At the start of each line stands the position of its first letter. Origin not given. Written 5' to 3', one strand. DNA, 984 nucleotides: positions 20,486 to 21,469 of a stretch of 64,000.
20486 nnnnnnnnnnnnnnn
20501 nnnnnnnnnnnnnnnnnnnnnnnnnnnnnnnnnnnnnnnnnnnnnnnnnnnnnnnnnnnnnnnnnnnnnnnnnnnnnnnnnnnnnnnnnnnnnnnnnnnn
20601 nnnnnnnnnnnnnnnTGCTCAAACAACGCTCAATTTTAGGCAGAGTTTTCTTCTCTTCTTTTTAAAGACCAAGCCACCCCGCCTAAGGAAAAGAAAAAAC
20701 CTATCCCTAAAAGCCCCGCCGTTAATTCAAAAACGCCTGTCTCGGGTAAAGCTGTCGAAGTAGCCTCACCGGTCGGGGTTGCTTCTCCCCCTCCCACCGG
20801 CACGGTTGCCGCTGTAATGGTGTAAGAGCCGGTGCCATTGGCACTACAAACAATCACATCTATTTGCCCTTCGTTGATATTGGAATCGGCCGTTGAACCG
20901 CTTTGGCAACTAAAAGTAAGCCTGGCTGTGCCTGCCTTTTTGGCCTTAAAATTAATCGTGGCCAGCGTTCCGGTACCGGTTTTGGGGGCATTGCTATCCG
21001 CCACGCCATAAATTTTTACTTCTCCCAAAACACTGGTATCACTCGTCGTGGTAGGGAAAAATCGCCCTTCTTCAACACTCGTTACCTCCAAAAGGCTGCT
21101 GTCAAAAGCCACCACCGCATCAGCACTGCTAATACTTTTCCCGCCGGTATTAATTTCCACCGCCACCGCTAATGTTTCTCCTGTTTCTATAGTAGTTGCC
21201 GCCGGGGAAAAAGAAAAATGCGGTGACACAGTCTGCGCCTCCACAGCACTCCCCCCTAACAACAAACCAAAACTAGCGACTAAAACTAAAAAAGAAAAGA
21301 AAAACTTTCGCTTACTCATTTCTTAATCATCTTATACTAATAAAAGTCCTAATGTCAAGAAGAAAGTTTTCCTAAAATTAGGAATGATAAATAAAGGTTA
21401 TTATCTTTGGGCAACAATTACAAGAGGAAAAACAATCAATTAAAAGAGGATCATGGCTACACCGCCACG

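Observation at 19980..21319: Adjacent cohesin-like/LPXTG and FN3/dockerin-like genes: a possible minimal cohesin-dockerin surface pairing module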

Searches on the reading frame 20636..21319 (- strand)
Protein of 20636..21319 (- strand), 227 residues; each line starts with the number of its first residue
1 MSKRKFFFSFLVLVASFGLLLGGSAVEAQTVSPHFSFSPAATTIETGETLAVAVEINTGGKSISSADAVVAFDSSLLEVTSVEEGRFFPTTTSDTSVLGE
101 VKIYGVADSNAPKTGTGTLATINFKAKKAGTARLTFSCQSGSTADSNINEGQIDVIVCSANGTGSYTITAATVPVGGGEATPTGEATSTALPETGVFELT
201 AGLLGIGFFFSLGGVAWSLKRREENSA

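Call 3: search_protein_families(library=pfam, proteins=[window:20636-21319:-], max_evalue=10)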
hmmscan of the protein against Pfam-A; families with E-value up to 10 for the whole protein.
window:20636-21319:- (227 aa): 6 families
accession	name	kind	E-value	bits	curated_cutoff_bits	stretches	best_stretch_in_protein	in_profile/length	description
PF00963.24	Cohesin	-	3.5e-12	47.1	24.1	1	42-156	9-131/139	Cohesin domain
PF00746.26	Gram_pos_anchor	-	0.0043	17.4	20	1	190-225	8-42/43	LPXTG cell wall anchor motif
PF22544.2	HYDIN_VesB_CFA65-like_Ig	-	0.0048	17.6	25.5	1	26-74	40-88/100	HYDIN/CFA65/VesB-like, Ig-like domain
PF09394.16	Inhibitor_I42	-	0.02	15.6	27.2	1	94-147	28-82/91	Chagasin family peptidase inhibitor I42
PF13584.12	BatD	-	0.031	15.4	24.1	1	154-176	57-79/92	BatD DUF11 like domain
PF20712.2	CyanoTRADDas_TM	-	0.34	11.5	24.3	1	3-24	7-28/68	Cyanobacterial TRADD-N associated 2-Transmembrane domain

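Call 4: search_protein_families(library=ncbifam, proteins=[window:20636-21319:-], max_evalue=10)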
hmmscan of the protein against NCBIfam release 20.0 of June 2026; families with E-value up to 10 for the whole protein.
window:20636-21319:- (227 aa): 2 families
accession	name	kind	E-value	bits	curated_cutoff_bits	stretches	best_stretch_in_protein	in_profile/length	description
NF004902.0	PRK06265.1-1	equivalog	0.14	11.9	219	1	139-215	26-104/213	cobalt transporter CbiM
TIGR01167.1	LPXTG_anchor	domain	0.43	11.3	15.9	1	191-223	2-33/34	LPXTG cell wall anchor domain-containing protein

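Call 7: find_encoding_contigs(protein=window:20636-21319:-, flank=10000)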
Protein window:20636-21319:- (227 aa): 12 contigs read that carry it; 6 places shown.
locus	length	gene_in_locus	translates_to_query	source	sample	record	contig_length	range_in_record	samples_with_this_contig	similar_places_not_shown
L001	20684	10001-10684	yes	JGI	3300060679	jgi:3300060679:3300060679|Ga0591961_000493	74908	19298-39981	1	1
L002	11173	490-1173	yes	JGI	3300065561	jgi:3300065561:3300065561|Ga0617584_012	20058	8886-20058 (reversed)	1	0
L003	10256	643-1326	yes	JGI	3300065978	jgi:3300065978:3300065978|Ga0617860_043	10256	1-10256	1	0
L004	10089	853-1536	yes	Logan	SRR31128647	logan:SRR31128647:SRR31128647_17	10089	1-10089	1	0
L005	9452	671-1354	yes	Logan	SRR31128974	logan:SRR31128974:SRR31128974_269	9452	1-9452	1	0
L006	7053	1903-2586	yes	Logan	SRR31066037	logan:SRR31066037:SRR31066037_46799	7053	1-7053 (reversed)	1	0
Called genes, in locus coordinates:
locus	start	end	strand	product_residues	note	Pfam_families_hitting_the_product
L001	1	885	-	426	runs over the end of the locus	PF08665:PglZ (faint), PF01663:Phosphodiest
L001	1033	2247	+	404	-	PF00675:Peptidase_M16, PF05193:Peptidase_M16_C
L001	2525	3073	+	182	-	PF00334:NDK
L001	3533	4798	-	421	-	PF08308:PEGA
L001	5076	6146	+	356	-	PF06723:MreB_Mbl, PF00022:Actin, PF00012:HSP70, PF14450:FtsA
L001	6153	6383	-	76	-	PF12728:HTH_17, PF00376:MerR, PF13411:MerR_1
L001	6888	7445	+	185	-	PF00466:Ribosomal_L10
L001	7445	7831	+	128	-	PF16320:Ribosomal_L12_N, PF00542:Ribosomal_L12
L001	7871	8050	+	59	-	PF00584:SecE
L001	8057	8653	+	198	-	PF02357:NusG, PF00467:KOW (weak)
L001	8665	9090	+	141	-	PF03946:Ribosomal_L11_N, PF00298:Ribosomal_L11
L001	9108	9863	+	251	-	PF00687:Ribosomal_L1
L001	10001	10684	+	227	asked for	PF00963:Cohesin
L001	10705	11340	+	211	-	PF00041:fn3 (faint), PF16656:Pur_ac_phosph_N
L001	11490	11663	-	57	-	PF00471:Ribosomal_L33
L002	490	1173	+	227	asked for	PF00963:Cohesin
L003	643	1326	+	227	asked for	PF00963:Cohesin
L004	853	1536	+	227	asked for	PF00963:Cohesin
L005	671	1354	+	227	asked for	PF00963:Cohesin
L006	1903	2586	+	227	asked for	PF00963:Cohesin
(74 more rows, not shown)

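Call 8: find_homologous_proteins(query=window:20636-21319:-, max_evalue=0.001)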
Query window:20636-21319:- (227 aa): 16 proteins with E <= 0.001 among 3396 candidates.
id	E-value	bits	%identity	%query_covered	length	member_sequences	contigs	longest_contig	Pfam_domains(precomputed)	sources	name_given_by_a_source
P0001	1.6e-125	435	92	100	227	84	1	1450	PF00963.25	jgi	-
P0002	8.4e-124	429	93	100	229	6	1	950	PF00963.25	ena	-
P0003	1.2e-111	389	96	87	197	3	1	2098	PF00963.25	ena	-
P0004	2.1e-103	362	80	100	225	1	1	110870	PF00963.25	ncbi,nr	ncbi:LPXTG cell wall anchor domain-containing protein [Candidatus Shapirobacteria bacterium]|nr:LPXT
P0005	1.4e-92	327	89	79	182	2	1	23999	PF00963.25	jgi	-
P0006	2.2e-59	219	58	85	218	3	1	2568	PF00963.25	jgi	-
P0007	1.9e-58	216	56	88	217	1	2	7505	PF00963.25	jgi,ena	-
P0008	2.0e-58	215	86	56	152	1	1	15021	PF00963.25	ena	-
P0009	6.6e-58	214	54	85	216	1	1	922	PF00963.25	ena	-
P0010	1.3e-57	213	55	94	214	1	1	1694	PF00963.25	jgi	-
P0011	1.0e-56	210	56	85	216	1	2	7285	PF00963.25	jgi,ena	-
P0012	3.7e-47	179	51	85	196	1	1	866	PF00963.25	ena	-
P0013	2.9e-24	104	40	85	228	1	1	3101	-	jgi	-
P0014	1.1e-12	66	36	59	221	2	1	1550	PF00963.25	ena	-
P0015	4.4e-10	58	35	76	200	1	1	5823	-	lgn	-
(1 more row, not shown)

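Call 28: predict_structure(alignment_id=A2)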
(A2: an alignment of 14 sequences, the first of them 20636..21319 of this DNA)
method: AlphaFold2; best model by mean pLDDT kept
length: 227 residues; sequences in the alignment: 14
mean_pLDDT: 78.0   pTM: 0.61
mean pLDDT of the five models: 78.0, 76.5, 75.5, 73.2, 72.6
residues with pLDDT >= 90: 117; 70-90: 28; 50-70: 49; < 50: 33
segments of 3 or more residues with pLDDT < 50: 23-27, 175-201
pLDDT, mean of each block of 10 residues (from residue 1): 62 69 51 94 96 96 95 97 96 95 94 95 97 89 81 87 94 51 36 41 57 60 55
secondary structure, 60 per line:
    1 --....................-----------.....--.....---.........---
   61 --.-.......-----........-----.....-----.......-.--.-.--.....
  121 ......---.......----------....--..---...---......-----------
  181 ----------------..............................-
elements in order: H3-22 E34-38 E41-45 E49-57 E65-71 E77-84 E90-94 E100-106 E116-126 E130-136 E147-150 E164-169 H197-226

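Call 34: fold_search(model_id=the predicted structure, library=pdb)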
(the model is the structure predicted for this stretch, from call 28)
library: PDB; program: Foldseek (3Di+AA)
matches with E <= 10: 1986; with E <= 0.001: 68
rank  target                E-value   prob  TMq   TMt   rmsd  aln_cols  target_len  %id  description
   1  6kgf_C                1.8e-10  1.00  0.52  0.77   3.1       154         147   19  Crystal structure of CaDoc0917(R16D)-CaCohA2 complex at pH 8.2 (released 2020-07-08)
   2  6kge_A                7.4e-10  1.00  0.51  0.79   2.5       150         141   20  Crystal structure of CaDoc0917(R16D)-CaCohA2 complex at pH 5.5 (released 2020-07-08)
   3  6kgd_A                1.3e-09  1.00  0.51  0.77   2.5       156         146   20  Crystal structure of CaDoc0917(R49D)-CaCohA2 complex at pH 8.0 (released 2020-07-08)
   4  6kgc_A                2.4e-09  1.00  0.51  0.78   2.5       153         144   20  Crystal structure of CaDoc0917(R49D)-CaCohA2 complex at pH 5.4 (released 2020-07-08)
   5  6kgf_A                3.0e-09  1.00  0.50  0.77   2.7       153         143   21  Crystal structure of CaDoc0917(R16D)-CaCohA2 complex at pH 8.2 (released 2020-07-08)
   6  4ums                  9.5e-09  1.00  0.51  0.71   4.0       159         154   19  The crystal structure of the seventh ScaB type I cohesin from Pseudobacteroides cellulosolvens (released 2015-05-06)
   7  4fl4_I                1.1e-08  1.00  0.49  0.37   2.7       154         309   21  Scaffoldin conformation and dynamics revealed by a ternary complex from the Clostridium thermocellum cellulosome (released 2012-06-27)
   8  2xdh                  1.5e-08  1.00  0.47  0.73   3.0       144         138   19  Non-cellulosomal cohesin from the hyperthermophilic archaeon Archaeoglobus fulgidus (released 2010-05-26)
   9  4uyq_A                1.7e-08  1.00  0.49  0.75   2.6       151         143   16  High resolution structure of the third cohesin ScaC in complex with the ScaB dockerin with a mutation in the C-termina (released 2015-04-15)
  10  1g1k_A                1.7e-08  1.00  0.49  0.74   3.4       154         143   21  COHESIN MODULE FROM THE CELLULOSOME OF CLOSTRIDIUM CELLULOLYTICUM (released 2000-11-22)
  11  2vn6_A                2.7e-08  1.00  0.50  0.72   2.7       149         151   23  The Clostridium cellulolyticum dockerin displays a dual binding mode for its cohesin partner (released 2008-05-13)
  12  6kg8_MODEL_1_A        3.5e-08  1.00  0.50  0.70   2.7       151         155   20  Solution structure of CaCohA2 from Clostridium acetobutylicum (released 2020-07-08)
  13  2vn5_C                3.5e-08  1.00  0.49  0.72   2.7       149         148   23  The Clostridium cellulolyticum dockerin displays a dual binding mode for its cohesin partner (released 2008-05-20)
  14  4dh2_C                7.4e-08  1.00  0.52  0.73   2.4       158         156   14  Crystal structure of Coh-OlpC(Cthe_0452)-Doc435(Cthe_0435) complex: A novel type I Cohesin-Dockerin complex from Clost (released 2012-11-28)
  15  4dh2_A                8.3e-08  1.00  0.50  0.70   2.6       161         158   14  Crystal structure of Coh-OlpC(Cthe_0452)-Doc435(Cthe_0435) complex: A novel type I Cohesin-Dockerin complex from Clost (released 2012-11-28)
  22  2zf9_B                3.8e-07  1.00  0.50  0.62   5.6       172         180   12  Crystal structure of a type III cohesin module from the cellulosomal ScaE cell-surface anchoring scaffoldin of Ruminoc (released 2008-12-30)
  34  2zf9_A                1.9e-06  1.00  0.51  0.61   5.8       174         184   12  Crystal structure of a type III cohesin module from the cellulosomal ScaE cell-surface anchoring scaffoldin of Ruminoc (released 2008-12-30)
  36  2zf9_D                2.0e-06  1.00  0.50  0.61   5.7       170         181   12  Crystal structure of a type III cohesin module from the cellulosomal ScaE cell-surface anchoring scaffoldin of Ruminoc (released 2008-12-30)
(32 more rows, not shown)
